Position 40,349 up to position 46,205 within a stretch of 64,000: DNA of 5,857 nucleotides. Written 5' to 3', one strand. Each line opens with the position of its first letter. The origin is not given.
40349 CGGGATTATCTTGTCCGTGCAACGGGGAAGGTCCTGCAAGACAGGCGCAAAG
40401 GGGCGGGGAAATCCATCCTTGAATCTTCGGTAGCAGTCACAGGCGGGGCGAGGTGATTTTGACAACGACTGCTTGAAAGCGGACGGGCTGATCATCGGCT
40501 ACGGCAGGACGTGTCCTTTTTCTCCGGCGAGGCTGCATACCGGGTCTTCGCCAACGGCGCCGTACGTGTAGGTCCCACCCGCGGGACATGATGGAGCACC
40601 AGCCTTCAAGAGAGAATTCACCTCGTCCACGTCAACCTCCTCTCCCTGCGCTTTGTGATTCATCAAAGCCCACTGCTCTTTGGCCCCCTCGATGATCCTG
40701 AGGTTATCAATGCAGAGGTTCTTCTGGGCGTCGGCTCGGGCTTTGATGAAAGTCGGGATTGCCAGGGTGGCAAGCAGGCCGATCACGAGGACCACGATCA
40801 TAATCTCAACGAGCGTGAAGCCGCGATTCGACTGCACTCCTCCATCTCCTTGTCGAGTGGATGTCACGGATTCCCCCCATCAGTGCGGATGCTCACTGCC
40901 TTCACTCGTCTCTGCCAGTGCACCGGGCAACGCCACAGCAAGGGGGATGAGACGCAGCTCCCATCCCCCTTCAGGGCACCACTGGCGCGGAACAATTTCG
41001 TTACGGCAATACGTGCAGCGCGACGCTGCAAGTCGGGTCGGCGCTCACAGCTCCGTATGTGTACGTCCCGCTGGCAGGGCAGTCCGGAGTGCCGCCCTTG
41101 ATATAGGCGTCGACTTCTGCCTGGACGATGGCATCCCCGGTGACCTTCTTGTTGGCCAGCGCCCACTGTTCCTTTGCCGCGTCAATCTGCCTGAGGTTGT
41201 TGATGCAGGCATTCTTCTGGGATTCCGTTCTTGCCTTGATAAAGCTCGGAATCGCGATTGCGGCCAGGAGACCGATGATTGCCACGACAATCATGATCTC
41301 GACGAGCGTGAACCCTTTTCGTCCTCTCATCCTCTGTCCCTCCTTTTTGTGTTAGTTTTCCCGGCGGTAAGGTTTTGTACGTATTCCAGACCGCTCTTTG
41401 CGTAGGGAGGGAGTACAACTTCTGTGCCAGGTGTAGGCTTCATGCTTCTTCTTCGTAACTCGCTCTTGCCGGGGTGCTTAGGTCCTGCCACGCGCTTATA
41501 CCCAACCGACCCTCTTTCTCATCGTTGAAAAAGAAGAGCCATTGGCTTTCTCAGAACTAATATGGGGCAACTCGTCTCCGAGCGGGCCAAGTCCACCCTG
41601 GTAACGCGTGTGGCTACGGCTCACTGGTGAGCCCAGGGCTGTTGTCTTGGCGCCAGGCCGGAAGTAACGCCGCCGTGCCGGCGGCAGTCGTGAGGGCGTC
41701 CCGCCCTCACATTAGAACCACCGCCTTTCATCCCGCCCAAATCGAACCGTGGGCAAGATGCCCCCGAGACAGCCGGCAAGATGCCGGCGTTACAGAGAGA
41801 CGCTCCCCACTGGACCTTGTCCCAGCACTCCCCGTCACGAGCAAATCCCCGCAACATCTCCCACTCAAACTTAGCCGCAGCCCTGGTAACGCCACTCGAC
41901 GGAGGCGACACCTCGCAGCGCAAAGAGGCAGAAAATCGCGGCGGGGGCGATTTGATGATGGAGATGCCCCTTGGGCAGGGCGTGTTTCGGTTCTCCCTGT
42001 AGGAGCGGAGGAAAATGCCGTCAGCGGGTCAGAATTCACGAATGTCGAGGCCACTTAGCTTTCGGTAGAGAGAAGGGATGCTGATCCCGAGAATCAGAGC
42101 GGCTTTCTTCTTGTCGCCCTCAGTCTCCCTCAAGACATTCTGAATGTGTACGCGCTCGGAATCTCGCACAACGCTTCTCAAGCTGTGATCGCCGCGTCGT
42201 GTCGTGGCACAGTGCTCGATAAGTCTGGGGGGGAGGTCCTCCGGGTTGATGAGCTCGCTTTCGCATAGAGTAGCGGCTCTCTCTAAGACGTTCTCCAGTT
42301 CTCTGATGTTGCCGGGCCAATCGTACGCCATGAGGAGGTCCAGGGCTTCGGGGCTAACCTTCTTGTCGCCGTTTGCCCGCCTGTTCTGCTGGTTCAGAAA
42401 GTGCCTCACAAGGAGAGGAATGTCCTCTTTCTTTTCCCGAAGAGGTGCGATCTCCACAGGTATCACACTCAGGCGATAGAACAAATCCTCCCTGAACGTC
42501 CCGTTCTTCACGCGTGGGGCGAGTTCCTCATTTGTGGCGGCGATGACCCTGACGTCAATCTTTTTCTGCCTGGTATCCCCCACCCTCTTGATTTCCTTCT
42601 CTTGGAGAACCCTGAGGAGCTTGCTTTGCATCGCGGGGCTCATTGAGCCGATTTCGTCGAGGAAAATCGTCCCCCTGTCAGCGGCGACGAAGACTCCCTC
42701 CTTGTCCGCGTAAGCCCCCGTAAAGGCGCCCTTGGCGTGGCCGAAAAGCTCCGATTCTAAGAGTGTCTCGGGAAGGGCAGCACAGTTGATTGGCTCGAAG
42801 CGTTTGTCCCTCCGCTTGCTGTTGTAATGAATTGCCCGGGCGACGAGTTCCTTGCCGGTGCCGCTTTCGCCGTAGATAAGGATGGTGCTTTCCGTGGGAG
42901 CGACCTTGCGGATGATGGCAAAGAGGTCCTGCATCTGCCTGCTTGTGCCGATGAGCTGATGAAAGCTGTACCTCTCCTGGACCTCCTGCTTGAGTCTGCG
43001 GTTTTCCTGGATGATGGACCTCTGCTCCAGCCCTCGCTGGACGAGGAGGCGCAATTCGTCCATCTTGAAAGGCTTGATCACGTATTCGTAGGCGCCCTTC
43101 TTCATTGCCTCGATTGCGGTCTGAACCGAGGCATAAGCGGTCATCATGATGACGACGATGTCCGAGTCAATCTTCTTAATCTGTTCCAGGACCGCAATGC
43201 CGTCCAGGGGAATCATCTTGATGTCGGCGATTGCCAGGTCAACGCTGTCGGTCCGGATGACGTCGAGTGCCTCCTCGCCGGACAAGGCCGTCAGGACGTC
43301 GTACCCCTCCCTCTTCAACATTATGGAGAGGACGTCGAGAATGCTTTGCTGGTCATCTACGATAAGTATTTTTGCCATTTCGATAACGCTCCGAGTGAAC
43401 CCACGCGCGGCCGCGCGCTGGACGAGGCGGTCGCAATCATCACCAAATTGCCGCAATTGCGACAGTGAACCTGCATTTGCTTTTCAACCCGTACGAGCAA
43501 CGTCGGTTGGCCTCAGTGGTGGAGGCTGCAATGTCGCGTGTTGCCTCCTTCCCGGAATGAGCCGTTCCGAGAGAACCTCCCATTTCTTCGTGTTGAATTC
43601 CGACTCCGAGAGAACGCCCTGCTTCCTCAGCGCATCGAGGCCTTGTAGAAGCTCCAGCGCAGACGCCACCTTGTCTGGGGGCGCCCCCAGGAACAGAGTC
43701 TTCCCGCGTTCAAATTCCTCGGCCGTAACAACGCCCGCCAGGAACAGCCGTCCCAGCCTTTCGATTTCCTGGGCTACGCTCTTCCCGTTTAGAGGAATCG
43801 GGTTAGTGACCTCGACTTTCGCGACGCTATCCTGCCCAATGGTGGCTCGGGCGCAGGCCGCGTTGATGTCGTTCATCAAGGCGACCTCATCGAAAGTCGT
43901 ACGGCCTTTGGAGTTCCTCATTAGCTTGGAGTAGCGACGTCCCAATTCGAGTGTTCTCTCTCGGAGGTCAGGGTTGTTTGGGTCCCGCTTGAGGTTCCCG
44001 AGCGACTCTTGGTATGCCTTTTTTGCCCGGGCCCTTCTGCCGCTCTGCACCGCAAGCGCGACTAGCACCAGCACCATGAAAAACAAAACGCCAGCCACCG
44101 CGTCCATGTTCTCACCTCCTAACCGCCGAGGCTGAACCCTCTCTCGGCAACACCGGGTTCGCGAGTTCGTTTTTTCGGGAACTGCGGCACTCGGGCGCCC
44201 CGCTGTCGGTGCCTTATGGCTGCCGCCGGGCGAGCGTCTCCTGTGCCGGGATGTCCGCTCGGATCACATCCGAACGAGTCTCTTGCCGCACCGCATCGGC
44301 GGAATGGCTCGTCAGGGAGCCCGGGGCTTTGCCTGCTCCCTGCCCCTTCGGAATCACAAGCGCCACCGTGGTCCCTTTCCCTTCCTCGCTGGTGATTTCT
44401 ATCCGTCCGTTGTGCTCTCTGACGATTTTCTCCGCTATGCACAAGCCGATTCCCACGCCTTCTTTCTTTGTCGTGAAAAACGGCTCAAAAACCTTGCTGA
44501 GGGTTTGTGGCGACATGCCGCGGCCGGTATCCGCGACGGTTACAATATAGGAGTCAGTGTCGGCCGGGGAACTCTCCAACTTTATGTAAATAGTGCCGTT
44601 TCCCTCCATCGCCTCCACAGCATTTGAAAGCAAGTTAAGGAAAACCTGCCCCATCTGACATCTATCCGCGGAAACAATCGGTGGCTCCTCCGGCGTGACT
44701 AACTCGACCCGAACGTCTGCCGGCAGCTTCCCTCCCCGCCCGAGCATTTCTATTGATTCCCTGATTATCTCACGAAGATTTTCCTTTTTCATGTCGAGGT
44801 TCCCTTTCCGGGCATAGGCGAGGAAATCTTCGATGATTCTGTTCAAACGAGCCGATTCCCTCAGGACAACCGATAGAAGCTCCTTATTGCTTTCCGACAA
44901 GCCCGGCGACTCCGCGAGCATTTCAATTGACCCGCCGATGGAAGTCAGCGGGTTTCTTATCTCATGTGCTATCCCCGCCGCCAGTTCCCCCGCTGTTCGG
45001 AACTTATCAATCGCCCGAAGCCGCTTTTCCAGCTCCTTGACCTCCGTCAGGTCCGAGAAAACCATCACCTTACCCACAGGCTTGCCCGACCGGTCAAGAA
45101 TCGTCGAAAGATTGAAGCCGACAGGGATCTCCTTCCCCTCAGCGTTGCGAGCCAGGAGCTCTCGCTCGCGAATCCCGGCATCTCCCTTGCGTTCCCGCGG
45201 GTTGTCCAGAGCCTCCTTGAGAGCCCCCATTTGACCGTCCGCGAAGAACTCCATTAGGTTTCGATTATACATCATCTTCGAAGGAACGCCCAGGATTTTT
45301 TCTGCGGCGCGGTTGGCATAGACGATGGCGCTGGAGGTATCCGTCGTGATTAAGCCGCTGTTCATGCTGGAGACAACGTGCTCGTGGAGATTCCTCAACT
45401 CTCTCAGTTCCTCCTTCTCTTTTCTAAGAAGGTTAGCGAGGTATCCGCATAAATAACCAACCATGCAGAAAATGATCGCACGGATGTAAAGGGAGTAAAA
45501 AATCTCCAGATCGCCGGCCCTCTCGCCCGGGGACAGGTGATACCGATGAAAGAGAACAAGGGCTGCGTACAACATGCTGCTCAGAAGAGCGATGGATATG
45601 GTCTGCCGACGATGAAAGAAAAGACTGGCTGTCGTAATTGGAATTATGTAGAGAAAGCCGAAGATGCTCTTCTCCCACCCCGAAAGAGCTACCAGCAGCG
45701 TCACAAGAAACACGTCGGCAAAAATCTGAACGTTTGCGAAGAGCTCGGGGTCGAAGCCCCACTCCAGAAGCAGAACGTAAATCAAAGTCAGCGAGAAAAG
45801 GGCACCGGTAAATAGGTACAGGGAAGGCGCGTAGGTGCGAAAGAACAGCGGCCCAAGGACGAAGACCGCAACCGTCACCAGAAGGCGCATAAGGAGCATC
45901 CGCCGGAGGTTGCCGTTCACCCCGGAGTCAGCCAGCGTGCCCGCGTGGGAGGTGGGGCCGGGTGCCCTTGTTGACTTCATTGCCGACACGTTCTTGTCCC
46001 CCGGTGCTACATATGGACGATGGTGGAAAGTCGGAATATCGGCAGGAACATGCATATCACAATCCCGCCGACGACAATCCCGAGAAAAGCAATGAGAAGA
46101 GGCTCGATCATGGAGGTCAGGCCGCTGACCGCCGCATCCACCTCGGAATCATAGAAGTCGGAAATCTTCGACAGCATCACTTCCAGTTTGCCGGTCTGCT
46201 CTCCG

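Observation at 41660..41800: Third copy of the double-hairpin element with compensatory stem changes, in the PilR-to-pilin intergenic region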

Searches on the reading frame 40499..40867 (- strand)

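Call 12: search_protein_families(library=pfam, proteins=[window:40499-40867:-])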
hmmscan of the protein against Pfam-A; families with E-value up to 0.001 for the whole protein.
window:40499-40867:- (122 aa): 1 family
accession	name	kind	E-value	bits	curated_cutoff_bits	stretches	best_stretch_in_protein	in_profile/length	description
PF07963.17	N_methyl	-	4.8e-07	29.5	21.2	1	13-36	3-26/27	Prokaryotic N-terminal methylation motif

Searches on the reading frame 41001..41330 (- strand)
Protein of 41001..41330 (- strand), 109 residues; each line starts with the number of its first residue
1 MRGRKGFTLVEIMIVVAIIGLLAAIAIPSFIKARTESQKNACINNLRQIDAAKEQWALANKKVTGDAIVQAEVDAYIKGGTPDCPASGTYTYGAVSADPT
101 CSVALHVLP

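Call 12: search_protein_families(library=pfam, proteins=[window:41001-41330:-])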
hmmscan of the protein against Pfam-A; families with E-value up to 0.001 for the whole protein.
window:41001-41330:- (109 aa): 1 family
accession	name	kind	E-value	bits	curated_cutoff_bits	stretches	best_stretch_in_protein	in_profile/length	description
PF07963.17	N_methyl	-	5.7e-09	35.6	21.2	1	1-27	1-27/27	Prokaryotic N-terminal methylation motif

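Call 28: find_encoding_contigs(protein=window:41001-41330:-, flank=5000, max_places=6)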
Protein window:41001-41330:- (109 aa): no gene with exactly this product is on record in the collection.
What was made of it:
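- Tried and rejected: Exact look-up of the pilin protein: not on record (call 28).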

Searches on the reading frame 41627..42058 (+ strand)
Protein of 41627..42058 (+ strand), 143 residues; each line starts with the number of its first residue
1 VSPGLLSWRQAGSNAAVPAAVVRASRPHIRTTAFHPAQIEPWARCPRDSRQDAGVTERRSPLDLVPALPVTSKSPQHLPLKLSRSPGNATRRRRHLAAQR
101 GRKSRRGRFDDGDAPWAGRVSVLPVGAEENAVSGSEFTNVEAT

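Call 38: search_protein_families(library=pfam, proteins=[window:41627-42058:+])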
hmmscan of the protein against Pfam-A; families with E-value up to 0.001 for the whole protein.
window:41627-42058:+ (143 aa): 0 families

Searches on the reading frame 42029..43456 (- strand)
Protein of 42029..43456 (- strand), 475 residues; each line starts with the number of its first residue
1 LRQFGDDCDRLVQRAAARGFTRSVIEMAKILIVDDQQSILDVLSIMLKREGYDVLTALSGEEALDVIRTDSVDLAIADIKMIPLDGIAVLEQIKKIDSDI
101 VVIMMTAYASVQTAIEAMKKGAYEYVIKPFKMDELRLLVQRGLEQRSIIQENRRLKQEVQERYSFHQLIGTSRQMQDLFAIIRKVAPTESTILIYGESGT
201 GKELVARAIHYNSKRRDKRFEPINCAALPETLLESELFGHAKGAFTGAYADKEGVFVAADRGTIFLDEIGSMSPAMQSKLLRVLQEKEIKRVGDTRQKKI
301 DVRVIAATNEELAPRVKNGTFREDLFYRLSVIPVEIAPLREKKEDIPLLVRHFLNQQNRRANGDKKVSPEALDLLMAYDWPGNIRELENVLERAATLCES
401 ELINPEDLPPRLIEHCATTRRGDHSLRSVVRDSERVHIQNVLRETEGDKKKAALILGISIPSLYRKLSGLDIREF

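Call 12: search_protein_families(library=pfam, proteins=[window:42029-43456:-])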
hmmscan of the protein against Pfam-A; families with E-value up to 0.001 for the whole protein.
window:42029-43456:- (475 aa): 11 families
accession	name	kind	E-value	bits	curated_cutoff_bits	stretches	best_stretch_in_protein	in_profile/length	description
PF00158.32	Sigma54_activat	-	8.1e-72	240.8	20.2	1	168-334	1-167/168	Sigma-54 interaction domain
PF25601.1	AAA_lid_14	-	4e-29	100.7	27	1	340-419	1-81/87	AAA+ ATPase lid domain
PF00072.30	Response_reg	-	2.8e-27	95.5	30.2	1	30-139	1-110/111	Response regulator receiver domain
PF14532.12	Sigma54_activ_2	-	8.8e-21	75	25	1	169-339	1-138/138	Sigma-54 interaction domain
PF02954.25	HTH_8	-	7.3e-11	42.1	22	1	430-467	2-39/42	Bacterial regulatory protein, Fis family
PF07728.20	AAA_5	-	3e-09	37.4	22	1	192-310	2-123/139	AAA domain (dynein-related subfamily)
PF00004.35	AAA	-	2.9e-07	31.4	21.2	1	192-310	1-110/131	ATPase family associated with various cellular activities (AAA)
PF13191.12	AAA_16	-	3.4e-05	24.8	32.6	1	167-285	1-121/167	AAA ATPase domain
PF07724.20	AAA_2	-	0.00012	22.7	27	1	189-303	3-115/166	AAA domain (Cdc48 subfamily)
PF07726.17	AAA_3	-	0.00025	21.4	27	1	192-309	2-111/131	ATPase family associated with various cellular activities (AAA)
PF20030.5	bpMoxR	-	0.00032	20.3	27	1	188-310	30-146/205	MoxR domain in the MoxR-vWA-beta-propeller ternary systems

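Call 29: find_homologous_proteins(query=window:42029-43456:-, max_evalue=1e-50)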
Query window:42029-43456:- (475 aa): 7999 proteins with E <= 1e-50 among 8000 candidates; the best 120 are listed.
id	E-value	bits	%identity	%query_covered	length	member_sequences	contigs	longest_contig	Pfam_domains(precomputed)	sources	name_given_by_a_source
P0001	2.9e-280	948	97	95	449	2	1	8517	PF00158.33,PF25601.2,PF02954.26,PF00004.36,PF14532.13,PF07728.21,PF00072.31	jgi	jgi:DNA-binding NtrC family response regulator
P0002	3.7e-264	895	91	95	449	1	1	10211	PF00158.33,PF25601.2,PF02954.26,PF00004.36,PF14532.13,PF07728.21,PF00072.31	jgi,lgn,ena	-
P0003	6.7e-247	838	84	95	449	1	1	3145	PF00158.33,PF07724.21,PF25601.2,PF02954.26,PF00004.36,PF14532.13,PF07728.21,PF00072.31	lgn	-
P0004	7.3e-236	802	79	95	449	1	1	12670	PF00158.33,PF25601.2,PF02954.26,PF00004.36,PF14532.13,PF07728.21,PF00072.31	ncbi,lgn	-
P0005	1.9e-235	800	81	95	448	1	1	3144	PF20030.6,PF00158.33,PF25601.2,PF02954.26,PF00004.36,PF14532.13,PF07728.21,PF00072.31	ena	-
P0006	5.9e-231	785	78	95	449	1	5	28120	PF00158.33,PF25601.2,PF02954.26,PF00004.36,PF14532.13,PF07728.21,PF00072.31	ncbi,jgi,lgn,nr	ncbi:sigma-54-dependent Fis family transcriptional regulator [bacterium]|nr:sigma-54-dependent Fis f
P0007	3.3e-228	776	78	94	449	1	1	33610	PF00158.33,PF25601.2,PF02954.26,PF00004.36,PF14532.13,PF07728.21,PF00072.31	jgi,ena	jgi:DNA-binding NtrC family response regulator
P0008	4.5e-228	776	78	94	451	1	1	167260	PF20030.6,PF00158.33,PF25601.2,PF02954.26,PF00004.36,PF14532.13,PF07728.21,PF00072.31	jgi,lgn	-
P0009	1.1e-227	775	77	95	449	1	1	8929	PF00158.33,PF25601.2,PF02954.26,PF00004.36,PF14532.13,PF07728.21,PF00072.31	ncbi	-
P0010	1.6e-227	774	78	95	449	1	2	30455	PF00158.33,PF25601.2,PF02954.26,PF00004.36,PF14532.13,PF07728.21,PF00072.31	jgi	jgi:DNA-binding NtrC family response regulator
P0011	7.6e-227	772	76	94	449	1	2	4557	PF20030.6,PF00158.33,PF25601.2,PF02954.26,PF00004.36,PF14532.13,PF07728.21,PF00072.31,PF13191.13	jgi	jgi:DNA-binding NtrC family response regulator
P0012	1.6e-226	771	77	95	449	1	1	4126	PF00158.33,PF25601.2,PF02954.26,PF00004.36,PF14532.13,PF07728.21,PF00072.31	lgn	-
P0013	2.0e-226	770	77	95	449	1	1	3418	PF00158.33,PF25601.2,PF02954.26,PF00004.36,PF14532.13,PF07728.21,PF00072.31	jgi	jgi:DNA-binding NtrC family response regulator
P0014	2.6e-226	770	76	94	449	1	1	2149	PF20030.6,PF00158.33,PF25601.2,PF02954.26,PF00004.36,PF14532.13,PF07728.21,PF00072.31,PF13191.13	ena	-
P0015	3.4e-226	770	76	95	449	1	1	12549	PF00158.33,PF25601.2,PF02954.26,PF00004.36,PF14532.13,PF07728.21,PF00072.31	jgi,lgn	jgi:DNA-binding NtrC family response regulator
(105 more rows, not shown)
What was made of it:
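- Checked: Location: the element lies between the pilR-like gene (42029-43378, minus strand; 449 aa by comparison with homologues, calls 12, 29) and the pilin gene (41001-41330, minus strand; N_methyl motif, call 12).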

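Call 30: find_encoding_contigs(protein=P0001, flank=4000, max_places=2)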
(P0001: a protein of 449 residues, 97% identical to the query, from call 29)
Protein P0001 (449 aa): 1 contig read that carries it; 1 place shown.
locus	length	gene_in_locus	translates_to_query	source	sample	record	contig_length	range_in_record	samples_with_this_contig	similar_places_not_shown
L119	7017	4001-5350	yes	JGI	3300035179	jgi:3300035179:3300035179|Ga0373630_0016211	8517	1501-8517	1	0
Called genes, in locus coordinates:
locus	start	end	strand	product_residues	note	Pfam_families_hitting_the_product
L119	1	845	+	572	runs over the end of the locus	PF05157:MshEN, PF00437:T2SSE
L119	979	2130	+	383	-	PF00482:T2SSF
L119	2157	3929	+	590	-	PF25323:6TM_PilS, PF00989:PAS, PF08448:PAS_4, PF13426:PAS_9, PF00512:HisKA, PF02518:HATPase_c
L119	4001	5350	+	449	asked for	PF00072:Response_reg, PF00158:Sigma54_activat, PF14532:Sigma54_activ_2, PF00004:AAA (weak), PF07728:AAA_5, PF25601:AAA_lid_14, PF02954:HTH_8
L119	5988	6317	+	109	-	PF07963:N_methyl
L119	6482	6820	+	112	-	PF07963:N_methyl (weak)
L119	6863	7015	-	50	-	?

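Call 31: find_encoding_contigs(protein=P0002, flank=4000, max_places=2)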
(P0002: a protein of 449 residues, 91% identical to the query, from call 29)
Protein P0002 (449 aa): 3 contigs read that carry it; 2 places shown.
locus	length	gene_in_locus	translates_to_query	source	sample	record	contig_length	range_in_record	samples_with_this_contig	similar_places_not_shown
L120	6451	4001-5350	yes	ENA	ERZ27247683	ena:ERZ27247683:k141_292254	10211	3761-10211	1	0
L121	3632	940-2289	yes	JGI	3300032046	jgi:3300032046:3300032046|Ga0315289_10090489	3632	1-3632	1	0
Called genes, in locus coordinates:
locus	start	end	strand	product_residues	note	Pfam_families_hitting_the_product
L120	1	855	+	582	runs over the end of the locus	PF05157:MshEN, PF00437:T2SSE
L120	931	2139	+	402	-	PF28597:T2SSF_N, PF00482:T2SSF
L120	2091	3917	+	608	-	PF25323:6TM_PilS, PF00989:PAS, PF08448:PAS_4, PF13426:PAS_9, PF00512:HisKA, PF02518:HATPase_c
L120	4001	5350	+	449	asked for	PF00072:Response_reg, PF00158:Sigma54_activat, PF14532:Sigma54_activ_2, PF00004:AAA (weak), PF07728:AAA_5, PF25601:AAA_lid_14, PF02954:HTH_8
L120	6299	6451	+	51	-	?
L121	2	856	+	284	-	?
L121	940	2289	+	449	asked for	PF00072:Response_reg, PF00158:Sigma54_activat, PF14532:Sigma54_activ_2, PF00004:AAA (weak), PF07728:AAA_5, PF25601:AAA_lid_14, PF02954:HTH_8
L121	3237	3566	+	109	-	PF07963:N_methyl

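Call 32: find_encoding_contigs(protein=P0004, flank=4000, max_places=2)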
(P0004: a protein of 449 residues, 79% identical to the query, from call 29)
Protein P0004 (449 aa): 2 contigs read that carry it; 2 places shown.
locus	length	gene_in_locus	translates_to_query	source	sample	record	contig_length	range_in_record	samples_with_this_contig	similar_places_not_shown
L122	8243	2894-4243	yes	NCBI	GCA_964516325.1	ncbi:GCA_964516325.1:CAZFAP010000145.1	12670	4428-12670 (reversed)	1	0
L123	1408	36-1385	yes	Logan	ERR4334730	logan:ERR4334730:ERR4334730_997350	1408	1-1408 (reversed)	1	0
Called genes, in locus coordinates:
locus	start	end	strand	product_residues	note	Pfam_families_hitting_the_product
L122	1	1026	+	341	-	?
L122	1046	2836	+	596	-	PF25323:6TM_PilS, PF00989:PAS, PF13188:PAS_8 (weak), PF08448:PAS_4, PF13426:PAS_9, PF00512:HisKA, PF02518:HATPase_c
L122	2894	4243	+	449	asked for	PF00072:Response_reg, PF00158:Sigma54_activat, PF14532:Sigma54_activ_2, PF00004:AAA (weak), PF07728:AAA_5, PF25601:AAA_lid_14, PF02954:HTH_8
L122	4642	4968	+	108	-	PF07963:N_methyl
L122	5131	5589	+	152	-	-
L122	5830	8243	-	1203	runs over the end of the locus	PF18884:TSP3_bac (faint)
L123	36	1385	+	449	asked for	PF00072:Response_reg, PF00158:Sigma54_activat, PF14532:Sigma54_activ_2, PF00004:AAA (weak), PF07728:AAA_5, PF25601:AAA_lid_14, PF02954:HTH_8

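Call 33: find_encoding_contigs(protein=P0006, flank=4000, max_places=2)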
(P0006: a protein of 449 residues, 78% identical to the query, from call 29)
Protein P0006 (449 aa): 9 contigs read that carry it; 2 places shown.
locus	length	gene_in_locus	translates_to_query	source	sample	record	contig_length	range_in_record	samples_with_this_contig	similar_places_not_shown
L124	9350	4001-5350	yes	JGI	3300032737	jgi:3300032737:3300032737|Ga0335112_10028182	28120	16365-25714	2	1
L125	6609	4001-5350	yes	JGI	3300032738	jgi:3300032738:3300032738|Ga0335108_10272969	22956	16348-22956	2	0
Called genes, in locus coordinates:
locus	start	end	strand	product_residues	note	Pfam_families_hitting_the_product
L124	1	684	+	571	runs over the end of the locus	PF05157:MshEN, PF00437:T2SSE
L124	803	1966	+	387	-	PF00482:T2SSF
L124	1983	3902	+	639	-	PF25323:6TM_PilS, PF00989:PAS, PF08448:PAS_4, PF13426:PAS_9, PF00512:HisKA, PF02518:HATPase_c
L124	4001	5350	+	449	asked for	PF00072:Response_reg, PF00158:Sigma54_activat, PF14532:Sigma54_activ_2, PF00004:AAA (weak), PF07728:AAA_5 (weak), PF25601:AAA_lid_14, PF02954:HTH_8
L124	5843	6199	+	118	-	PF07963:N_methyl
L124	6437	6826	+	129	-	-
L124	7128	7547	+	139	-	PF01402:RHH_1 (weak), PF08753:NikR_C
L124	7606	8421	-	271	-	PF07963:N_methyl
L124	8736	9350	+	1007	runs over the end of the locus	?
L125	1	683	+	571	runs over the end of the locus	PF05157:MshEN, PF00437:T2SSE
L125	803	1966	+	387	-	PF00482:T2SSF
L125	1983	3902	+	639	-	PF25323:6TM_PilS, PF00989:PAS, PF08448:PAS_4, PF13426:PAS_9, PF00512:HisKA, PF02518:HATPase_c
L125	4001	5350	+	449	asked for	PF00072:Response_reg, PF00158:Sigma54_activat, PF14532:Sigma54_activ_2, PF00004:AAA (weak), PF07728:AAA_5 (weak), PF25601:AAA_lid_14, PF02954:HTH_8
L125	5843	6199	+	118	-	PF07963:N_methyl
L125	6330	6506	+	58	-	PF07963:N_methyl (weak)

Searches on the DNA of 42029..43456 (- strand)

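Call 83: search_with_rna_model(model_id=R1, sources=[L119, L120, L121, L122, L124, L127, L211, L209], filters=off, max_evalue=0.05)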
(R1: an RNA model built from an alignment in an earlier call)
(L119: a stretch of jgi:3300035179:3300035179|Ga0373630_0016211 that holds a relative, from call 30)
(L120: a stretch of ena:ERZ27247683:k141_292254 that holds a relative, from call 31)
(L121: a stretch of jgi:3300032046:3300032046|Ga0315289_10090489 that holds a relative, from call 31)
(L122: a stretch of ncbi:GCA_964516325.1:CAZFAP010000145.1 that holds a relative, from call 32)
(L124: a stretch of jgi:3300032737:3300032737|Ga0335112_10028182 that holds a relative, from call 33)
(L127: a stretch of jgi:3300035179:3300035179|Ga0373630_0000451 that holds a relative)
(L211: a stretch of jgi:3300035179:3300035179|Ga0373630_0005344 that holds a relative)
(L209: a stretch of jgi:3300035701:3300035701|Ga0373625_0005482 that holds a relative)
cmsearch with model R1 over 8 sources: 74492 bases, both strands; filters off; matches with E-value up to 0.05: 6.
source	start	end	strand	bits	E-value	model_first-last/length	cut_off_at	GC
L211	3341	3365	-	37.3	9.2e-07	1-25/25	no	0.84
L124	5411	5435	+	35.9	2.1e-06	1-25/25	no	0.72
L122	2729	2753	+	31.9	1.9e-05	1-25/25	no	0.72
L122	2778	2802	-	31.9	1.9e-05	1-25/25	no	0.72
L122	4252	4277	+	23.4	0.0024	1-25/25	no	0.69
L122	4305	4330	-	23.1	0.0028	1-25/25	no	0.73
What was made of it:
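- Only one canonical unit is found in 38.8 kb of the relative (call 83).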

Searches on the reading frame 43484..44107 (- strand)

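Call 12: search_protein_families(library=pfam, proteins=[window:43484-44107:-])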
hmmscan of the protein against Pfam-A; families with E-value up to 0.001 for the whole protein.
window:43484-44107:- (207 aa): 1 family
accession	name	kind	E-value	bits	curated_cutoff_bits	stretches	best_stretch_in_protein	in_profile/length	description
PF09851.14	SHOCT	-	2e-09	37.3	27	0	114-136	2-24/28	Short C-terminal domain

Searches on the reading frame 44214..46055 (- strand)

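Call 12: search_protein_families(library=pfam, proteins=[window:44214-46055:-])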
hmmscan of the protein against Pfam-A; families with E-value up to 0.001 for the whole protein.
window:44214-46055:- (613 aa): 8 families
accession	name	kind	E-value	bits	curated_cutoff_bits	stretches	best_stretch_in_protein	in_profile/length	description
PF02518.31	HATPase_c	-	1.5e-26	93.5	26.4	1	467-570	5-109/111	Histidine kinase-, DNA gyrase B-, and HSP90-like ATPase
PF00512.31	HisKA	-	2.1e-18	66.6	26.9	1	356-418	3-64/66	His Kinase A (phospho-acceptor) domain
PF25323.1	6TM_PilS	-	2.5e-15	57.1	27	1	49-214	16-186/189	PilS-like transmembrane domain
PF13426.13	PAS_9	-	8.9e-12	45.6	27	1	234-338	3-103/103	PAS domain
PF00989.32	PAS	-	6.1e-11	42.8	22.6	1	225-335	4-112/113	PAS fold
PF08448.16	PAS_4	-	1.3e-09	38.7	23.1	1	229-340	2-109/110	PAS fold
PF14501.12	HATPase_c_5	-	1e-05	25.8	22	1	470-560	8-94/102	GHKL domain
PF13188.13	PAS_8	-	0.00013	22.2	21.8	1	223-271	2-47/65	PAS domain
